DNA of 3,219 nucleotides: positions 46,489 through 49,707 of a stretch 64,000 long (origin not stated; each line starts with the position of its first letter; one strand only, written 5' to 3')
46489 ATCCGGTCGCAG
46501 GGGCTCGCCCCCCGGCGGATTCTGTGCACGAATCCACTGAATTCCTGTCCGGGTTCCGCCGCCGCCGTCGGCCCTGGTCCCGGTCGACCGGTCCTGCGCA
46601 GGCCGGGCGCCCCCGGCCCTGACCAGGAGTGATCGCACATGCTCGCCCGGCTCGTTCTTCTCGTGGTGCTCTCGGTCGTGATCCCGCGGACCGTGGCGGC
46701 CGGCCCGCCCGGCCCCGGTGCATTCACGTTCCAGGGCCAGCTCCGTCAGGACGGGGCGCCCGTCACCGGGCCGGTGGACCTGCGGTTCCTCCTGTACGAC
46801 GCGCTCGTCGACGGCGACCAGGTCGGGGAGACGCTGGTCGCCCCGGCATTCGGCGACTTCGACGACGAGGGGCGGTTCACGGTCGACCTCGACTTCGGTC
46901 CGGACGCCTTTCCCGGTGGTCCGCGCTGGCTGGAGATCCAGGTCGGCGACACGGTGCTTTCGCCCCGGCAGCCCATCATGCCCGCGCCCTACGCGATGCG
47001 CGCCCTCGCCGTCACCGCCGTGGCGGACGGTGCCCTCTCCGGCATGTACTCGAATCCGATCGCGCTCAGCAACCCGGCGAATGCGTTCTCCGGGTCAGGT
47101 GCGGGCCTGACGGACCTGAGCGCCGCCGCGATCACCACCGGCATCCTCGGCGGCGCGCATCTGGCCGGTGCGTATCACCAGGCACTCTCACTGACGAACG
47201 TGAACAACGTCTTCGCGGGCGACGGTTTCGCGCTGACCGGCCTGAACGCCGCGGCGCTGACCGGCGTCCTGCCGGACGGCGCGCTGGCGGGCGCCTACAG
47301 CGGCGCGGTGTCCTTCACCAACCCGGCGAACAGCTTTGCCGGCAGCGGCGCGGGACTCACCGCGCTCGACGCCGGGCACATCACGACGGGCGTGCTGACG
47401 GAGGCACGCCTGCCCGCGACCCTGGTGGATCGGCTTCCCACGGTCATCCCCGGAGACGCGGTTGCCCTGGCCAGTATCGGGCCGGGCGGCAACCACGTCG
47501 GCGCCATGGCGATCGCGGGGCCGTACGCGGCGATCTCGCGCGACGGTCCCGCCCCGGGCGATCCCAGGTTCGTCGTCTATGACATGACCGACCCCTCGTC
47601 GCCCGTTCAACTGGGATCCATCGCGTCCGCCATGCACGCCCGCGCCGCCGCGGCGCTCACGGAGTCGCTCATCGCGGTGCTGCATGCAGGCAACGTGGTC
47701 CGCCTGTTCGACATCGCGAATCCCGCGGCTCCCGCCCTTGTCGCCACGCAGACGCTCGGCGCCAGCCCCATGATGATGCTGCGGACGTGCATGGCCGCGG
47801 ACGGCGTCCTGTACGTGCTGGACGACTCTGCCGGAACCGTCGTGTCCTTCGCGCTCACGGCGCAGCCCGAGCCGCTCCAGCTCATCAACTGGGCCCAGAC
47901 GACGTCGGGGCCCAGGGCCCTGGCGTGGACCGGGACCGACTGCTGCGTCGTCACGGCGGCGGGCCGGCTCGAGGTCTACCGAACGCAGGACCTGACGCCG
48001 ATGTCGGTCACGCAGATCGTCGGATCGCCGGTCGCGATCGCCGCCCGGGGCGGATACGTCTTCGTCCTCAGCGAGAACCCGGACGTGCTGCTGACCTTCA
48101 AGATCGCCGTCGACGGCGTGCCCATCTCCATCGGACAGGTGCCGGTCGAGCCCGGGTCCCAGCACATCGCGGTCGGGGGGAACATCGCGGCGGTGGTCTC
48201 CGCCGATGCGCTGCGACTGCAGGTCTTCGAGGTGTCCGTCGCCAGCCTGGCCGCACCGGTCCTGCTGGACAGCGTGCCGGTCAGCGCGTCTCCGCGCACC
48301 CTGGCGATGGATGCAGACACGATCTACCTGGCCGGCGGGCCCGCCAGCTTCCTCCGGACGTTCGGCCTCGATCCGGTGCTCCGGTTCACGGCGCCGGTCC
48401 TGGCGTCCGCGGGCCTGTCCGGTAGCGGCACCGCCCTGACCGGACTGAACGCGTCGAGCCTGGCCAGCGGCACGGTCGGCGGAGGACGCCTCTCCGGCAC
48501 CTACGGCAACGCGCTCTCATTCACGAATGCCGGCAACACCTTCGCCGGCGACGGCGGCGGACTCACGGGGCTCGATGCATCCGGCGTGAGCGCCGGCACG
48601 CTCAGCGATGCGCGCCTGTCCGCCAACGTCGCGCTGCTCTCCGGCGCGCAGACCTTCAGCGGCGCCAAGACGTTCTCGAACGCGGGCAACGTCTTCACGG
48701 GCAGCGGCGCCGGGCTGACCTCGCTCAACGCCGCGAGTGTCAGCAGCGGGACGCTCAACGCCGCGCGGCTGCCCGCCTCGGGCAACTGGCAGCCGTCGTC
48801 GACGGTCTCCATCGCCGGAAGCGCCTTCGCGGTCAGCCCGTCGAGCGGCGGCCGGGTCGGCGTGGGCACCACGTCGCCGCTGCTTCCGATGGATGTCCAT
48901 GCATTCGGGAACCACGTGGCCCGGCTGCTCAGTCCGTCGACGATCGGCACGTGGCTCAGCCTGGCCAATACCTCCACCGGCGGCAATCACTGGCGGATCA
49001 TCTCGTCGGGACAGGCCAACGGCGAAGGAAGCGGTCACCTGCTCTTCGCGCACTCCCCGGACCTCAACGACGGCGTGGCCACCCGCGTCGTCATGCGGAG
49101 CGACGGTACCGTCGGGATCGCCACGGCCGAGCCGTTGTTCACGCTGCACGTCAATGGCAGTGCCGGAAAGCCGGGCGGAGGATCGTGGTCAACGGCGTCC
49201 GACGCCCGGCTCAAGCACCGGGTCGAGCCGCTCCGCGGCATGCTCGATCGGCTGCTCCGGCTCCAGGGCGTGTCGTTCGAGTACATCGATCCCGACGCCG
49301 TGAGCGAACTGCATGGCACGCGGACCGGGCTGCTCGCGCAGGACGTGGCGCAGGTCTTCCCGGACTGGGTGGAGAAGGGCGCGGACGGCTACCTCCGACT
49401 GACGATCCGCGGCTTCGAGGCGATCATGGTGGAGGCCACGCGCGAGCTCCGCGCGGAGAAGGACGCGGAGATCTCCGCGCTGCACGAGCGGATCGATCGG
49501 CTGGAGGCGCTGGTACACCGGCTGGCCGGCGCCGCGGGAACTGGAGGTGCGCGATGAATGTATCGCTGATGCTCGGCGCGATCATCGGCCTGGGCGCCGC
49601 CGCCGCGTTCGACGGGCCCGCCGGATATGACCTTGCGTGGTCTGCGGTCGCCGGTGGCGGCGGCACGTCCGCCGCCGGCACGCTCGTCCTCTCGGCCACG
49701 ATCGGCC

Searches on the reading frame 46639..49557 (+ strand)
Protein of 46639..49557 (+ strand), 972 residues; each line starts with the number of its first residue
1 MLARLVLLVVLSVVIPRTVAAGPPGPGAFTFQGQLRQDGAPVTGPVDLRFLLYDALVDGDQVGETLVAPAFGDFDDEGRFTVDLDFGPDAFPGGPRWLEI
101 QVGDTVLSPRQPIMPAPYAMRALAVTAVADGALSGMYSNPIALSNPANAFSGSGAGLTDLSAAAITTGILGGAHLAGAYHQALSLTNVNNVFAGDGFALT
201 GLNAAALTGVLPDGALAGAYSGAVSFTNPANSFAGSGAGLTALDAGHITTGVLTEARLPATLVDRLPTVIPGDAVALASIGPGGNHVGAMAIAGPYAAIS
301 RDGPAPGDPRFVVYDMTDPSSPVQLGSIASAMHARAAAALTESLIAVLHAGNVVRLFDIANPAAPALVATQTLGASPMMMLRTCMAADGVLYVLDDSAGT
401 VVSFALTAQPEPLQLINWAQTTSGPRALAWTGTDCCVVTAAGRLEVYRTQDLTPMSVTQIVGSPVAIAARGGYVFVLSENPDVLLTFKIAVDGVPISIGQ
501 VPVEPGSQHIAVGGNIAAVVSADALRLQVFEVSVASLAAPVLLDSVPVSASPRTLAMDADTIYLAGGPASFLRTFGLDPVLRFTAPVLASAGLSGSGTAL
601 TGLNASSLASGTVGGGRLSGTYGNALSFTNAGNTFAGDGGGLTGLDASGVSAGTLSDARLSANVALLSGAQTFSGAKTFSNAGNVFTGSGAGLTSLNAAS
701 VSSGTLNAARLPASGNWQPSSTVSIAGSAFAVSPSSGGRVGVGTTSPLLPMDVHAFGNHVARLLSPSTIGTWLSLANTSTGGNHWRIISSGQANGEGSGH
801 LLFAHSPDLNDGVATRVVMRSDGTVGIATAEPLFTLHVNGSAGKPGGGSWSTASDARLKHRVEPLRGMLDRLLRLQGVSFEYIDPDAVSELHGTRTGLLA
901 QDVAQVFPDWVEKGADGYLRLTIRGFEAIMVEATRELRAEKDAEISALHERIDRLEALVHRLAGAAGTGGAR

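Call 15: find_encoding_contigs(protein=window:46639-49557:+, flank=10000, max_places=6)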
Protein window:46639-49557:+ (972 aa): 9 contigs read that carry it; 6 places shown.
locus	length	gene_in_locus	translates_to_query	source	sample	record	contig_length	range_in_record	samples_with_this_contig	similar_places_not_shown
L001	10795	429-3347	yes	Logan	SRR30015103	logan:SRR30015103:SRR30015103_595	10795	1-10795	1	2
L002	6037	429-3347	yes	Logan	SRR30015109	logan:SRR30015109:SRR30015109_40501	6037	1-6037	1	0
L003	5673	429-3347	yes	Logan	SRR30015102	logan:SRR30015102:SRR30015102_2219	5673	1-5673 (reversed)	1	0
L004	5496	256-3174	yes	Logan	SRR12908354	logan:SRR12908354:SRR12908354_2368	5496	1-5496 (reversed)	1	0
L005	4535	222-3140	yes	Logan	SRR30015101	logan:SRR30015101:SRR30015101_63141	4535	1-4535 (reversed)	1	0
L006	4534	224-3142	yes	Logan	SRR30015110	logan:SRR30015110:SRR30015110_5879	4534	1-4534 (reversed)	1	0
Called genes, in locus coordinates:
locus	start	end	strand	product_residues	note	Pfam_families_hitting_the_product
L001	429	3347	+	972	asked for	PF13884:Peptidase_S74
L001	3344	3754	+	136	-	-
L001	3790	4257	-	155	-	PF01592:NifU_N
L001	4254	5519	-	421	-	PF00155:Aminotran_1_2, PF00266:Aminotran_5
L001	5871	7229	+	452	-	PF07610:DUF1573 (weak)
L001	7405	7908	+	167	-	PF13690:CheX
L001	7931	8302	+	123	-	PF00072:Response_reg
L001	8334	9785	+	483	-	PF20250:FapA_N, PF03961:FapA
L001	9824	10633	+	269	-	PF01128:IspD, PF12804:NTP_transf_3, PF01128:IspD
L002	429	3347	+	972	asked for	PF13884:Peptidase_S74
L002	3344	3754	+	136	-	-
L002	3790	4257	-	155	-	PF01592:NifU_N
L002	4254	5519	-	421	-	PF00155:Aminotran_1_2, PF00266:Aminotran_5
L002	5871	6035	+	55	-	?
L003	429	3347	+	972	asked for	PF13884:Peptidase_S74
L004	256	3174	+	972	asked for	PF13884:Peptidase_S74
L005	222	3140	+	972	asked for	PF13884:Peptidase_S74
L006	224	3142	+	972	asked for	PF13884:Peptidase_S74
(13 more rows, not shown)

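Call 28: search_protein_families(library=pfam, proteins=[window:46639-49557:+], max_evalue=0.001)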
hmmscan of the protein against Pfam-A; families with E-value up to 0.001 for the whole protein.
window:46639-49557:+ (972 aa): 1 family
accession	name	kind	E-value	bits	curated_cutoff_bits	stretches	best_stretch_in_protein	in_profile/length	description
PF13884.11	Peptidase_S74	-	8.9e-13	48.8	22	1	854-911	1-57/58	Chaperone of endosialidase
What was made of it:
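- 46639..49557 (+): Downstream flanking gene (972 aa, Peptidase_S74 chaperone domain). calls 15, 28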
